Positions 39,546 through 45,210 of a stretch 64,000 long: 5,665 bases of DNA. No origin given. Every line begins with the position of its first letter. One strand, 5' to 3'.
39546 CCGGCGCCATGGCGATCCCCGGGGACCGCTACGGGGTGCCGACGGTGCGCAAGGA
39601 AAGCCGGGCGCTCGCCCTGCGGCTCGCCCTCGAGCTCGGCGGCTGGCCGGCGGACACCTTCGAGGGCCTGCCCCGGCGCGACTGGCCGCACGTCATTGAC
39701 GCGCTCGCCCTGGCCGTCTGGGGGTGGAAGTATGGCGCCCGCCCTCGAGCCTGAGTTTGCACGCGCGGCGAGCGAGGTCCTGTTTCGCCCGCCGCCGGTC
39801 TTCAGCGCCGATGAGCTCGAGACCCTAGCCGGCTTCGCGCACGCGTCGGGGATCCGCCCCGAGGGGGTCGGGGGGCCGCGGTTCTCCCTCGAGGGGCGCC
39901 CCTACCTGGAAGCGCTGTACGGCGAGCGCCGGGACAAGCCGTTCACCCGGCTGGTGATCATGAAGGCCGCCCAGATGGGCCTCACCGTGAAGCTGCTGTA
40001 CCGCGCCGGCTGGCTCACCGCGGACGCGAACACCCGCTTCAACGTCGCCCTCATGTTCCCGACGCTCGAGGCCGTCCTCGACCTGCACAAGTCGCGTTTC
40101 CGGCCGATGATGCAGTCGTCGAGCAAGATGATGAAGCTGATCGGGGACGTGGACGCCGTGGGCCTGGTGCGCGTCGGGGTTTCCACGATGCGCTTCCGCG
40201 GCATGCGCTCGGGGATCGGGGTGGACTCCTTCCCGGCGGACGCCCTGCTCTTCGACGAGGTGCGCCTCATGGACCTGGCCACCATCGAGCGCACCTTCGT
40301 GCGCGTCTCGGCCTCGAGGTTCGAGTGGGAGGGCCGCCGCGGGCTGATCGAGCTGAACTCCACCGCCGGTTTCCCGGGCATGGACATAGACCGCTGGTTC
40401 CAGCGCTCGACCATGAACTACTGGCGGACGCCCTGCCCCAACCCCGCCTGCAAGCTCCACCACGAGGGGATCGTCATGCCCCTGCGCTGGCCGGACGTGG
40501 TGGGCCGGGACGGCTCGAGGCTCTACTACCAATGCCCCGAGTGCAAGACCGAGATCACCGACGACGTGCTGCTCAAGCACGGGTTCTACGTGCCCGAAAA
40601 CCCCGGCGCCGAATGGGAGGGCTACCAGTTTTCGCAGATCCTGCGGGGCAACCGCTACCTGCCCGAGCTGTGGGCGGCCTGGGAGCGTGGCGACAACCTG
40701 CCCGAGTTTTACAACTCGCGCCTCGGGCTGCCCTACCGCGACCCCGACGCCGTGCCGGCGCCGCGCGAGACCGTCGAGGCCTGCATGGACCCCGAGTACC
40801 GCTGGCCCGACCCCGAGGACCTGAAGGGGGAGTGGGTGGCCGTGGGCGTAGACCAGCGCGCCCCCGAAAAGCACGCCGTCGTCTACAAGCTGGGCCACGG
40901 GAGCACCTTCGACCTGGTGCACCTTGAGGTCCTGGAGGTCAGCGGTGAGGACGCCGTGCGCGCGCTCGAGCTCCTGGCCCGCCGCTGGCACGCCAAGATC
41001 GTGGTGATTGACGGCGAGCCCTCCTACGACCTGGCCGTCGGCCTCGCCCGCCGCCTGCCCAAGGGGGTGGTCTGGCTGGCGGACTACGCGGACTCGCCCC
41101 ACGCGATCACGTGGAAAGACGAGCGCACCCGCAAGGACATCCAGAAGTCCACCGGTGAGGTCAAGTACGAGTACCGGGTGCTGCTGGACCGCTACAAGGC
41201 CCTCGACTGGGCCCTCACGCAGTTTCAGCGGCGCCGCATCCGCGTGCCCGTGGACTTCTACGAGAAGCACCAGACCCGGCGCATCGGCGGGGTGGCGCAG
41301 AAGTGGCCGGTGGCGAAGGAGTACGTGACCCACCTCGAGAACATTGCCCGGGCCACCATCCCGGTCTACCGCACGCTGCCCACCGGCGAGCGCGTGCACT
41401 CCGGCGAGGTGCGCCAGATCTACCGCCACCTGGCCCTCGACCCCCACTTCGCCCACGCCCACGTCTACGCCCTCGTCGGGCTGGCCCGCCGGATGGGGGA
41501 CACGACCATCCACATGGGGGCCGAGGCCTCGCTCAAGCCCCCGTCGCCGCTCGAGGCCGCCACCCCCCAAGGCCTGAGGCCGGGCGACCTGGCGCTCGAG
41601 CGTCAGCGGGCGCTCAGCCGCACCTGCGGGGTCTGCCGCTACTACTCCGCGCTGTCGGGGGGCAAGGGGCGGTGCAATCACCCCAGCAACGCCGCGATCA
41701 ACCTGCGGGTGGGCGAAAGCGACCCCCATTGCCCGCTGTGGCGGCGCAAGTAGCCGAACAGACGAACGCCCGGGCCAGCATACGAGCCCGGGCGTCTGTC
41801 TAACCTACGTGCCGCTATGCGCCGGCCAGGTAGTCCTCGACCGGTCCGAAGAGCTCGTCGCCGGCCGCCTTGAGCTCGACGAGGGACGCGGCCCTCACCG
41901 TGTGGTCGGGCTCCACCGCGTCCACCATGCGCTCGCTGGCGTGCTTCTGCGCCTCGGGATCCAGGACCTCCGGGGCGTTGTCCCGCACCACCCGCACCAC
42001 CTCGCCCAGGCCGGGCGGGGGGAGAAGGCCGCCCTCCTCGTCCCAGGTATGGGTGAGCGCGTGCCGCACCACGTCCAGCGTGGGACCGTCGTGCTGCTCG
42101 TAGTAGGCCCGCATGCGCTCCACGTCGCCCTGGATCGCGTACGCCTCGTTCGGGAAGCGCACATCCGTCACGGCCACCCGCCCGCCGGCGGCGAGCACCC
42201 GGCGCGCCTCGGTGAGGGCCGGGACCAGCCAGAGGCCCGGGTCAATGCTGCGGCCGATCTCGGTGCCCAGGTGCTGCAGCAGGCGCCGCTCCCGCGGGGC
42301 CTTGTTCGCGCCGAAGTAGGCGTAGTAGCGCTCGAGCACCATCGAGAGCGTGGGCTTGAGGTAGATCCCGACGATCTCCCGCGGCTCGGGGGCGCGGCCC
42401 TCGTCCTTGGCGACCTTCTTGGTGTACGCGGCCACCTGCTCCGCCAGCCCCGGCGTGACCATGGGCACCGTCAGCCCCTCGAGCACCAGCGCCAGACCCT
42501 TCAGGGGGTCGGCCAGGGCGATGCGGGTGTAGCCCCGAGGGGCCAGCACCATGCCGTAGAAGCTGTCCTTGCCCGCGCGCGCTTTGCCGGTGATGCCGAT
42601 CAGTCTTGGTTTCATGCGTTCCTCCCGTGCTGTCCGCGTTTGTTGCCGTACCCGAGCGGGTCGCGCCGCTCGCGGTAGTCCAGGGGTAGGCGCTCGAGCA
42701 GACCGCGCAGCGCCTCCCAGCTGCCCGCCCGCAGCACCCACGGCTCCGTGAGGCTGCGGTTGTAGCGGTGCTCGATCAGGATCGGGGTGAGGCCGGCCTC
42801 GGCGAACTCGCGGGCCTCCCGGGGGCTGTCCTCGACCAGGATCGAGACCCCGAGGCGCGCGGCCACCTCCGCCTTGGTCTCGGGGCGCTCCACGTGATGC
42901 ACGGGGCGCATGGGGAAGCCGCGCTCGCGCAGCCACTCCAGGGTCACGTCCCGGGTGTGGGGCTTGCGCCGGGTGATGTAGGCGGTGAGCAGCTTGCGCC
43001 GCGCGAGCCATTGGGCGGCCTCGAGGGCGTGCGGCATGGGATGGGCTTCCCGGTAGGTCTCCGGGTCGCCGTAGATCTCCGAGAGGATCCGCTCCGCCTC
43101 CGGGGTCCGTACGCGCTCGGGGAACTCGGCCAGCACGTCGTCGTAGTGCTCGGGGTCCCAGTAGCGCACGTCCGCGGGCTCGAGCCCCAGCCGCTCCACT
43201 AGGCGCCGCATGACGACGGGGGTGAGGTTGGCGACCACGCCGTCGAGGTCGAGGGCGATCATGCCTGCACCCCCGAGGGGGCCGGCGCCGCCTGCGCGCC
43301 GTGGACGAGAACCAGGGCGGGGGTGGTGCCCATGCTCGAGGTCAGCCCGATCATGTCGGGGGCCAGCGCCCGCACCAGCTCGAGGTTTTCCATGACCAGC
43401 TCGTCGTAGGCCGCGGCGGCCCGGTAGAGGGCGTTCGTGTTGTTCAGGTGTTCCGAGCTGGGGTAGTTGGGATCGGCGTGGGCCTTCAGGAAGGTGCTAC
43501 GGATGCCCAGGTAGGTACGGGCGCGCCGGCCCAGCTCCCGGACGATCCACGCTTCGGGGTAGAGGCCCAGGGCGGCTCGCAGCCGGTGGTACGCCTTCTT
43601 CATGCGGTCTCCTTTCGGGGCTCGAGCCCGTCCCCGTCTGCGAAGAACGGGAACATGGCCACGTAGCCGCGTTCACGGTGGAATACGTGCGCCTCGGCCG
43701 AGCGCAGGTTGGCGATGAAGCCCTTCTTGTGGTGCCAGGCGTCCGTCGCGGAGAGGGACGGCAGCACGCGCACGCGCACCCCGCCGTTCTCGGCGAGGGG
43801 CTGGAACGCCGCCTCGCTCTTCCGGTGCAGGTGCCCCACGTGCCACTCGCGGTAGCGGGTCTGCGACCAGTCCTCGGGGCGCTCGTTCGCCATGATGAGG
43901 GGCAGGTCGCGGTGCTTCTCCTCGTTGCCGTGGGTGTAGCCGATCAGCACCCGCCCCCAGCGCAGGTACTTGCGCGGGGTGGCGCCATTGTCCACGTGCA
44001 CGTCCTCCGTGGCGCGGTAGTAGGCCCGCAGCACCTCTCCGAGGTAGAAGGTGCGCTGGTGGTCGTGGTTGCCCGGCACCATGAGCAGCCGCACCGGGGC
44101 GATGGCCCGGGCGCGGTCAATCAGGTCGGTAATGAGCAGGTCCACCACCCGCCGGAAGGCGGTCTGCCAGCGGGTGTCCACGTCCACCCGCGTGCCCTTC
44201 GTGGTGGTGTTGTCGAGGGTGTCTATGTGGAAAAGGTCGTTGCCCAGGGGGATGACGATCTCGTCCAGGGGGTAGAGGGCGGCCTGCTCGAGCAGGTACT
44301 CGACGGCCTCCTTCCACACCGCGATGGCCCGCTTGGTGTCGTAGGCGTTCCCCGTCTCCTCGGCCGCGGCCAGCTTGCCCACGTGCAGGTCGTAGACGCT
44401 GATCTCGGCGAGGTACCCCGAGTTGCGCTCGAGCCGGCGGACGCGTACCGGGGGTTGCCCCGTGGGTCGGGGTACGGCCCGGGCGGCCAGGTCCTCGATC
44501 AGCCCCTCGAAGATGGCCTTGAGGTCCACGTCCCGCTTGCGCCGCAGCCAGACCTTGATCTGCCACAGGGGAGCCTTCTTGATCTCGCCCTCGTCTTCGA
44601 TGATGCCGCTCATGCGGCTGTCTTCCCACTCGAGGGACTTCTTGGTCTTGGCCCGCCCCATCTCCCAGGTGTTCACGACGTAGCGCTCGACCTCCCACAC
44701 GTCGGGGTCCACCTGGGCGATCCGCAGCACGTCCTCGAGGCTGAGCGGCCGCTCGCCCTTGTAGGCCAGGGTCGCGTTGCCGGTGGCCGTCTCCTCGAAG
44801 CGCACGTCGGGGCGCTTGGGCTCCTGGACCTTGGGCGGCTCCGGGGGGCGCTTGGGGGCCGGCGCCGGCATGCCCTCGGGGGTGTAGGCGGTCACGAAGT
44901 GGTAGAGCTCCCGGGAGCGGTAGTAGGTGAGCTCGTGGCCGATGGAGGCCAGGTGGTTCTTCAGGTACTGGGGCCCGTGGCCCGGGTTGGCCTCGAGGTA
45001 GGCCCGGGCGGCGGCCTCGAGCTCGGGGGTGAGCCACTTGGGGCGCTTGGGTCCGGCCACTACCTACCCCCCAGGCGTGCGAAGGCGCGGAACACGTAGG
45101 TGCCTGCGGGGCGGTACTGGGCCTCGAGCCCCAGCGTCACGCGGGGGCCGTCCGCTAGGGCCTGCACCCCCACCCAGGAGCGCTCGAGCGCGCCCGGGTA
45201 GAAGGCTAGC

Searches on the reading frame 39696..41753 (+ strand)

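Call 21: search_protein_families(library=phrogs, proteins=[window:39696-41753:+], max_evalue=0.00001)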
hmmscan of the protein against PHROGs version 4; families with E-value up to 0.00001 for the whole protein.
window:39696-41753:+ (685 aa): 2 families
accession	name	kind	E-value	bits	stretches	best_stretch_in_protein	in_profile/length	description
phrog_675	-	head and packaging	3.3e-57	195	1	58-600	34-551/576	terminase large subunit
phrog_15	-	head and packaging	1.4e-08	34.5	0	230-350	551-687/1330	terminase large subunit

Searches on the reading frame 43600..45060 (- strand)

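Call 20: search_protein_families(library=phrogs, proteins=[window:43600-45060:-], max_evalue=0.00001)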
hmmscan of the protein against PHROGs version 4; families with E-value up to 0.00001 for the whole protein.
window:43600-45060:- (486 aa): 3 families
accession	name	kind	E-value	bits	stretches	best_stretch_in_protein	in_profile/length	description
phrog_704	-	DNA, RNA and nucleotide metabolism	8.8e-72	243.4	1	101-468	55-380/390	DNA repair exonuclease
phrog_284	-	DNA, RNA and nucleotide metabolism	1.1e-15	58.5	1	178-473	93-393/398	exonuclease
phrog_20762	-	unknown function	6.2e-14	53.3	1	354-470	1-111/117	-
